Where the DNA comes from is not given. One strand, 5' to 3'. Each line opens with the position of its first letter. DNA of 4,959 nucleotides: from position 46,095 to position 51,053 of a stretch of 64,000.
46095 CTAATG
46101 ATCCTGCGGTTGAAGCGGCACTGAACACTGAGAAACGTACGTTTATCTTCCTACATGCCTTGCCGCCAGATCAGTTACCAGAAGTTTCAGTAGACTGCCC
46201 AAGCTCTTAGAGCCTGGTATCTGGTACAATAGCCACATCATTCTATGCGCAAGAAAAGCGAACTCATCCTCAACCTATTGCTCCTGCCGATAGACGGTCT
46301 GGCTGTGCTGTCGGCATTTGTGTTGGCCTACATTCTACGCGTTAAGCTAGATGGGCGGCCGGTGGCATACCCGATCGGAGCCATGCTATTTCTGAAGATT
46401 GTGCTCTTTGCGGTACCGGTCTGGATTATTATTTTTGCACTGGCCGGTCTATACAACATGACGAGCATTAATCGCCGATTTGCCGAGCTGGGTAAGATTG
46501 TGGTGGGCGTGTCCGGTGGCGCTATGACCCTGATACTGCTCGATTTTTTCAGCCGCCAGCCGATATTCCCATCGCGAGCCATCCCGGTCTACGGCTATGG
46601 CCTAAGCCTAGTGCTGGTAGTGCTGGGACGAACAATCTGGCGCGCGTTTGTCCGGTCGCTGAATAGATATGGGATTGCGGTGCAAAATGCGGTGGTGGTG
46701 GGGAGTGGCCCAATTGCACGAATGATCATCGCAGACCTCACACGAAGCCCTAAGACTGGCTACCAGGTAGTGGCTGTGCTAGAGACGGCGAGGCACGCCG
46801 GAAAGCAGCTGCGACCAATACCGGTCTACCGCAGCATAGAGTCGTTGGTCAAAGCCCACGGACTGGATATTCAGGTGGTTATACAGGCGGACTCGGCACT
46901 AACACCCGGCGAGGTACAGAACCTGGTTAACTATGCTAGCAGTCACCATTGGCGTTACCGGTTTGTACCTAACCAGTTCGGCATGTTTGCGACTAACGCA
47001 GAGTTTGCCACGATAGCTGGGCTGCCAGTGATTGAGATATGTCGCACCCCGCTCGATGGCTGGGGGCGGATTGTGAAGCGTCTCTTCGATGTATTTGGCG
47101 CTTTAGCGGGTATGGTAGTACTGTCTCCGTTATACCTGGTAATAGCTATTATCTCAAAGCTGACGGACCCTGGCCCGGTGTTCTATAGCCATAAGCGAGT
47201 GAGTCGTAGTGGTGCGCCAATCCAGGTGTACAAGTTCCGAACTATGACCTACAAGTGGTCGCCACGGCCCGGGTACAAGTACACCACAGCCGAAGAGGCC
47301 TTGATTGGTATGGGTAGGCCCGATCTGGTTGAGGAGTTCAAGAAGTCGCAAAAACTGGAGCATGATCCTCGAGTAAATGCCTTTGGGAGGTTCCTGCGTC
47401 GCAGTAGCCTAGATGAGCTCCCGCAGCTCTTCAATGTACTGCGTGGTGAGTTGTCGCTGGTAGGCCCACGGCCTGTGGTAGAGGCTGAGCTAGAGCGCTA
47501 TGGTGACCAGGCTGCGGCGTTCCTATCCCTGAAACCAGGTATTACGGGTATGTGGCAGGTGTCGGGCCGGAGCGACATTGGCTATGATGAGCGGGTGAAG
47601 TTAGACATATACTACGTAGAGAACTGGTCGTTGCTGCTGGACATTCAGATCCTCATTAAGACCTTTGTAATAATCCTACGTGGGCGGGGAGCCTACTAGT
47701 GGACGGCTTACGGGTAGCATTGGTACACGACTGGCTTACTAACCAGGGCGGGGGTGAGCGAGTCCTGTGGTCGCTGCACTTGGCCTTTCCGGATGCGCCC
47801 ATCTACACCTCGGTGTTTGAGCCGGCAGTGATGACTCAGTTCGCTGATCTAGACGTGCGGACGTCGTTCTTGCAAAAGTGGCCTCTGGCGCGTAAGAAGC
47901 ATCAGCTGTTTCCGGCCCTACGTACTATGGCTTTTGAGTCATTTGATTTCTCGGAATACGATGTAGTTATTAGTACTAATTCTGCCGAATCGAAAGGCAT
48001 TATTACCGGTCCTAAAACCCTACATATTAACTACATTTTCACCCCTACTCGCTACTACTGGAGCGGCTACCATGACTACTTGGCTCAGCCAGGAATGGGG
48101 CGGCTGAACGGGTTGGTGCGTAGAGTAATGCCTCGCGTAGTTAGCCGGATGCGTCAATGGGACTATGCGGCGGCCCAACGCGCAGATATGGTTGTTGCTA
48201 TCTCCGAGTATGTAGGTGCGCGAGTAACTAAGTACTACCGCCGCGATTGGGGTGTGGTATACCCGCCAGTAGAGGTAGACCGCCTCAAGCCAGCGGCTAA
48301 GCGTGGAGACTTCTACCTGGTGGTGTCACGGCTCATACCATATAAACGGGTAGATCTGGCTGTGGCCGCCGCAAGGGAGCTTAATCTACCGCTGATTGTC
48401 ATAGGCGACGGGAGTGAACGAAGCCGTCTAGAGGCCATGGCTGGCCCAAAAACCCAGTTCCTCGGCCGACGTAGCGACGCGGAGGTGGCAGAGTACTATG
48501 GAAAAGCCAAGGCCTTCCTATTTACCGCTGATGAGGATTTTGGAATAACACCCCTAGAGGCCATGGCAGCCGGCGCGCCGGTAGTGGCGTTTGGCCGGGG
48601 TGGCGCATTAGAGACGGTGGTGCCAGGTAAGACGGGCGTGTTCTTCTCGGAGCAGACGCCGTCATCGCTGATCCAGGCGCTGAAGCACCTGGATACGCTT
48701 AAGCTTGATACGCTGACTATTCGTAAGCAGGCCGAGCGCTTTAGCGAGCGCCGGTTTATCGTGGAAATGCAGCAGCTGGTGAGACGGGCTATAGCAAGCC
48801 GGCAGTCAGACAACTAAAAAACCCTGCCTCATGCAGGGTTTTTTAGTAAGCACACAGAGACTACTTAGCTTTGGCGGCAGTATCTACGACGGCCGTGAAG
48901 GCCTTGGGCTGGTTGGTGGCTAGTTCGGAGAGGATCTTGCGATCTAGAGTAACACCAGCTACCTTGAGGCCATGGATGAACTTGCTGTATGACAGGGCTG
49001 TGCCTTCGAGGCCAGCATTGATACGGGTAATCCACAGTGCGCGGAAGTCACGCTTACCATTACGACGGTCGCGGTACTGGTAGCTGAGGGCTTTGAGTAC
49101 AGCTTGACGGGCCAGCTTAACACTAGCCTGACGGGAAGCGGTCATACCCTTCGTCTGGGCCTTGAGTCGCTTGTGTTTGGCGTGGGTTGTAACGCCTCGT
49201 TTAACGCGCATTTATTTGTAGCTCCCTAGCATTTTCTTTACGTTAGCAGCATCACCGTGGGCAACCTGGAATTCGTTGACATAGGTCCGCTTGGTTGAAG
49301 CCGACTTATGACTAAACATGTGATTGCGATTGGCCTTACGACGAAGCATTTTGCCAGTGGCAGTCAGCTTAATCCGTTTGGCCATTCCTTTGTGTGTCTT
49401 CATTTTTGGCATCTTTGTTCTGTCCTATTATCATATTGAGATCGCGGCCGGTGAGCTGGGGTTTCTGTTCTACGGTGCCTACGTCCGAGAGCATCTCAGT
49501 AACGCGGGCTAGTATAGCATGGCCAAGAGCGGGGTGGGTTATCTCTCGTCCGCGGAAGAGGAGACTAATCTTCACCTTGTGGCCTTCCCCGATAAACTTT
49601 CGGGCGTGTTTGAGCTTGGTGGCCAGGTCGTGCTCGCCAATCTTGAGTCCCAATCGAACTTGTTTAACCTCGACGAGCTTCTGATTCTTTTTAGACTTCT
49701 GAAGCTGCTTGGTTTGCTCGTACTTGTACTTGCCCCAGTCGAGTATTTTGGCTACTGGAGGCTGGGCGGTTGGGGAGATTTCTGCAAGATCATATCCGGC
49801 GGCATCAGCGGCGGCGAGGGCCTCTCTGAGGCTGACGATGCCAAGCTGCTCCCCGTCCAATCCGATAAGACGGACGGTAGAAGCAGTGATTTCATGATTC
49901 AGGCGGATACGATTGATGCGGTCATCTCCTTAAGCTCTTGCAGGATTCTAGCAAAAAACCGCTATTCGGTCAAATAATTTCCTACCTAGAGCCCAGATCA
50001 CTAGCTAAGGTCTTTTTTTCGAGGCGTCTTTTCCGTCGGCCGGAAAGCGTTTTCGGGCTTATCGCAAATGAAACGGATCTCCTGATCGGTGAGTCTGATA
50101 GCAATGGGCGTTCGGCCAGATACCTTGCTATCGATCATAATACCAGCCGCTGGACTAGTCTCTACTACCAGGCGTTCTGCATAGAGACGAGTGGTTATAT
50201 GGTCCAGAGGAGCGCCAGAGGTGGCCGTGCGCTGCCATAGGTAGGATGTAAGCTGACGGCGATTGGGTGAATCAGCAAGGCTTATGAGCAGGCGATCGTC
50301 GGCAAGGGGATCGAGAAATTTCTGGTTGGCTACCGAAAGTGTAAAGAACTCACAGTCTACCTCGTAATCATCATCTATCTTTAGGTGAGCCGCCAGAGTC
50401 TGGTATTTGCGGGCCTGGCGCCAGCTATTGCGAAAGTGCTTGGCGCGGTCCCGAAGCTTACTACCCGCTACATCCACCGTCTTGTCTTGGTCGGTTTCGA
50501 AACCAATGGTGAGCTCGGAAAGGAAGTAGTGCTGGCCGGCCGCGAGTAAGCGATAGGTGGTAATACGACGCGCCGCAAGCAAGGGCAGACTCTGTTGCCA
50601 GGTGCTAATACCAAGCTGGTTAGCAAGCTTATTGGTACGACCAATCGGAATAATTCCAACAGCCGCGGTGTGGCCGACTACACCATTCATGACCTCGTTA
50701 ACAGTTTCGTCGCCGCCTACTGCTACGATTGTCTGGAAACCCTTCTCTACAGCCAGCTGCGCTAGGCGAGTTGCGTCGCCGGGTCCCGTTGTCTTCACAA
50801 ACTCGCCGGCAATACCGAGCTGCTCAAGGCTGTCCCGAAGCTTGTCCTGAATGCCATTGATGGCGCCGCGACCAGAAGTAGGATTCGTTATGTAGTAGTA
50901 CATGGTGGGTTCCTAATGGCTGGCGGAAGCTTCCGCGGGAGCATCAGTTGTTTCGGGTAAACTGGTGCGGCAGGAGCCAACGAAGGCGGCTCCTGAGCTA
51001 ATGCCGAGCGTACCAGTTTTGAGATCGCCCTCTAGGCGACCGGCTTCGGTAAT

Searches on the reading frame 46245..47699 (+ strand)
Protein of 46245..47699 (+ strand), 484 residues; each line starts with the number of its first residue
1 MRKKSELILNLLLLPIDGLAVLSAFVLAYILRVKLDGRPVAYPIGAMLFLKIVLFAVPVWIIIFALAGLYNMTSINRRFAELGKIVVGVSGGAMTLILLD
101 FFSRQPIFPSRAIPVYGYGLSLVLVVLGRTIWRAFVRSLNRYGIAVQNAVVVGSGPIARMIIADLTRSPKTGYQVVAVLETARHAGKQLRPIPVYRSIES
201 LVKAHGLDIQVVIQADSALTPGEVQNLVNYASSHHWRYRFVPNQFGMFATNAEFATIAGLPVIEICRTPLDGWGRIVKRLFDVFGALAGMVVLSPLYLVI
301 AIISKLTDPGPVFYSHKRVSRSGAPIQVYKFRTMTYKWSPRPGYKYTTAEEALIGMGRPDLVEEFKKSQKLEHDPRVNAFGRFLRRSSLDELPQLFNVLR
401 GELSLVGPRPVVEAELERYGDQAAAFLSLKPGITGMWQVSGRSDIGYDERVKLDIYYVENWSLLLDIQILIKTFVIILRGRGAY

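Call 18: search_protein_families(library=pfam, proteins=[window:46245-47699:+])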
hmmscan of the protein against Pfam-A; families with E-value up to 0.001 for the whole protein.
window:46245-47699:+ (484 aa): 2 families
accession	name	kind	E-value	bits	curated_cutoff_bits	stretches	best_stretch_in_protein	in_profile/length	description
PF02397.22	Bac_transf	-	3.7e-62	209.5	27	1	278-478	1-178/179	Bacterial sugar transferase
PF13727.12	CoA_binding_3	-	8.1e-09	36.2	25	1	66-203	2-135/175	CoA-binding domain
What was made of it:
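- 46245..47699 (+): WbaP-like initiating phosphoglycosyl transferase. It is the conserved neighbour of rnpB in relatives. Call 18 (Bac_transf 3.7e-62, CoA_binding_3).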

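Call 29: find_related_loci(query=window:46245-47696:+, collection=genome_contigs, flank=10000)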
Query window:46245-47696:+ (484 aa) in genome_contigs; peptide patterns used: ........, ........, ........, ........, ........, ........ (x = any residue, [..] = any of these).
417 stretches matched a pattern; 359 encode a relative of the query (tblastn E <= 1e-3); the best 80 are kept; 80 distinct loci.
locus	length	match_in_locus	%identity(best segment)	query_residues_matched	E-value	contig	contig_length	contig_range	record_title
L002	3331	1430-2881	58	1-484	0e+0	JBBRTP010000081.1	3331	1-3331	MAG: Candidatus Saccharimonadia bacterium isolate La2_metabat2.234 La2_metabat2.234_K_143212L3331_cov_9.0000, whole geno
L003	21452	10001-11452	56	1-484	0e+0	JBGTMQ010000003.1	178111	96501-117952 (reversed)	MAG: Candidatus Saccharimonadia bacterium isolate JTS-RE368 k141_9947649, whole genome shotgun sequence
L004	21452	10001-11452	55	1-484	0e+0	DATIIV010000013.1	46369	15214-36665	MAG TPA_asm: Candidatus Saccharimonadia bacterium isolate SMAG_U15674 k141_139469, whole genome shotgun sequence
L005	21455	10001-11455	55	1-484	0e+0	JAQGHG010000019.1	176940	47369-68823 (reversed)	MAG: Patescibacteria group bacterium isolate RYN_427 scaffold_1997864, whole genome shotgun sequence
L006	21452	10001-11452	58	1-484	2e-180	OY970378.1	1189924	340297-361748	MAG: Candidatus Parcubacteria bacterium isolate MFD01275.bin.c.8 genome assembly, chromosome: 1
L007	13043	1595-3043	57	1-484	7e-180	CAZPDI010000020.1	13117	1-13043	MAG TPA_asm: uncultured Candidatus Saccharibacteria bacterium isolate SRP296810_co1_14 genome assembly, contig: NODE_541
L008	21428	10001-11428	58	1-484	2e-179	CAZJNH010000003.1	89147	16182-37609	MAG TPA_asm: uncultured Candidatus Saccharibacteria bacterium isolate SRP200132_co1_169 genome assembly, contig: NODE_30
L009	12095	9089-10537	55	1-484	2e-177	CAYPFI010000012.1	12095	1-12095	MAG TPA_asm: uncultured Candidatus Saccharibacteria bacterium isolate binchicken_co398_170 genome assembly, contig: NODE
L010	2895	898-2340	55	1-484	0e+0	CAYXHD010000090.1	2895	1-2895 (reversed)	MAG TPA_asm: uncultured Candidatus Saccharibacteria bacterium isolate SRP286056_co1_468 genome assembly, contig: NODE_59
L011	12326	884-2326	53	1-484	4e-170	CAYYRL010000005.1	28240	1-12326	MAG TPA_asm: uncultured Candidatus Saccharimonadales bacterium isolate SRP200132_co2_252 genome assembly, contig: NODE_1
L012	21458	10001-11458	55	1-484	3e-174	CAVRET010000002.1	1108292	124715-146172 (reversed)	MAG: uncultured bacterium isolate MFD04463.bin.1.58 genome assembly, contig: contig_10051, whole genome shotgun sequence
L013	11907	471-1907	48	1-484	6e-150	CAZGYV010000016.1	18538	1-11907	MAG TPA_asm: uncultured Candidatus Saccharibacteria bacterium isolate SRP192515_co1_377 genome assembly, contig: NODE_28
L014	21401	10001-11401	47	1-473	2e-143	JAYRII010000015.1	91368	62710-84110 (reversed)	MAG: Candidatus Saccharimonadia bacterium isolate SZ_szas25bin.4 k141_1347016, whole genome shotgun sequence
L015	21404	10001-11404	47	1-482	3e-141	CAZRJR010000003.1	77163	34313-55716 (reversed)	MAG TPA_asm: uncultured Candidatus Saccharibacteria bacterium isolate SRP173033_co2_82 genome assembly, contig: NODE_100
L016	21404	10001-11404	46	1-482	8e-139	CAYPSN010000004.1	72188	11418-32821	MAG TPA_asm: uncultured Candidatus Saccharibacteria bacterium isolate SRP133034_co1_64 genome assembly, contig: NODE_168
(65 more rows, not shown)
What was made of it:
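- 46245..47699 (+): Call 29 (44-58% identical orthologues in Saccharimonadia MAGs).
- Lineage and synteny: WbaP relatives are all Saccharimonadia or Patescibacteria MAGs at 58% identity or less (call 29).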

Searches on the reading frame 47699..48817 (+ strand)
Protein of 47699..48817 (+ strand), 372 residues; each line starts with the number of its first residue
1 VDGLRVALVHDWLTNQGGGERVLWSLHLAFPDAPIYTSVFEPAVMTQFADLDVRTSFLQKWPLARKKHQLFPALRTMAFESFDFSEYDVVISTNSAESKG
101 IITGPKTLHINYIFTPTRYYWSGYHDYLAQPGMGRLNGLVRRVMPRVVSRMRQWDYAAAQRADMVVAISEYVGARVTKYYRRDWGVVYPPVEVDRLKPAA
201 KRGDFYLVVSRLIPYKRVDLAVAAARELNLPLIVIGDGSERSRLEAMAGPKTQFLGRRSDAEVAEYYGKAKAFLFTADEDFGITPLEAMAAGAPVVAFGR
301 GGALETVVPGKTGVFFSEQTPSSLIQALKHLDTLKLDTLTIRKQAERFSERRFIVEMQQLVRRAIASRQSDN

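Call 18: search_protein_families(library=pfam, proteins=[window:47699-48817:+])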
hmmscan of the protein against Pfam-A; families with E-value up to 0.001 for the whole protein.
window:47699-48817:+ (372 aa): 5 families
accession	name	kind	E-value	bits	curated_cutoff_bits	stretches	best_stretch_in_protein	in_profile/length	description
PF00534.26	Glycos_transf_1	-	7e-26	91.2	26.4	1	201-331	13-155/172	Glycosyl transferases group 1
PF13692.12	Glyco_trans_1_4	-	3.5e-21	76.4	27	1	207-331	5-139/142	Glycosyl transferases group 1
PF13439.12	Glyco_transf_4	-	4.4e-07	30.5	28.5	1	17-195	2-170/170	Glycosyltransferase Family 4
PF20706.3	GT4-conflict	-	7.3e-05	22.3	26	1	157-306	142-319/385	Family 4 Glycosyltransferase in conflict systems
PF13524.12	Glyco_trans_1_2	-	0.00021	21.7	25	1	222-347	6-127/144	Glycosyl transferase-like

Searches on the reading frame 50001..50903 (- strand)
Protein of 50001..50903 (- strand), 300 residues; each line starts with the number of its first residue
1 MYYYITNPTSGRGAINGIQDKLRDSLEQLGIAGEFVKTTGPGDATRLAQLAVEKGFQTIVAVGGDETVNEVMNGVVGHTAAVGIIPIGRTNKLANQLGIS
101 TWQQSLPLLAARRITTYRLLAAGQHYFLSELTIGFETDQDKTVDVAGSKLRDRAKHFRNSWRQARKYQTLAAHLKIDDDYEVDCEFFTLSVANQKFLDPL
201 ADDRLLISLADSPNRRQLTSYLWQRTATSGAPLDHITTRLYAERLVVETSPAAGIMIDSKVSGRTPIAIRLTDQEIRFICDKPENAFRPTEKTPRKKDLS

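Call 68: search_protein_families(library=pfam, proteins=[window:50001-50903:-], max_evalue=0.00001)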
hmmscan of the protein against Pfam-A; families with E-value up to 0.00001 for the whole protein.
window:50001-50903:- (300 aa): 1 family
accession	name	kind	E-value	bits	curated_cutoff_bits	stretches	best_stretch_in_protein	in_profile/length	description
PF00781.29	DAGK_cat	-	2e-24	86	23.6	1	4-103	4-104/125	Diacylglycerol kinase catalytic domain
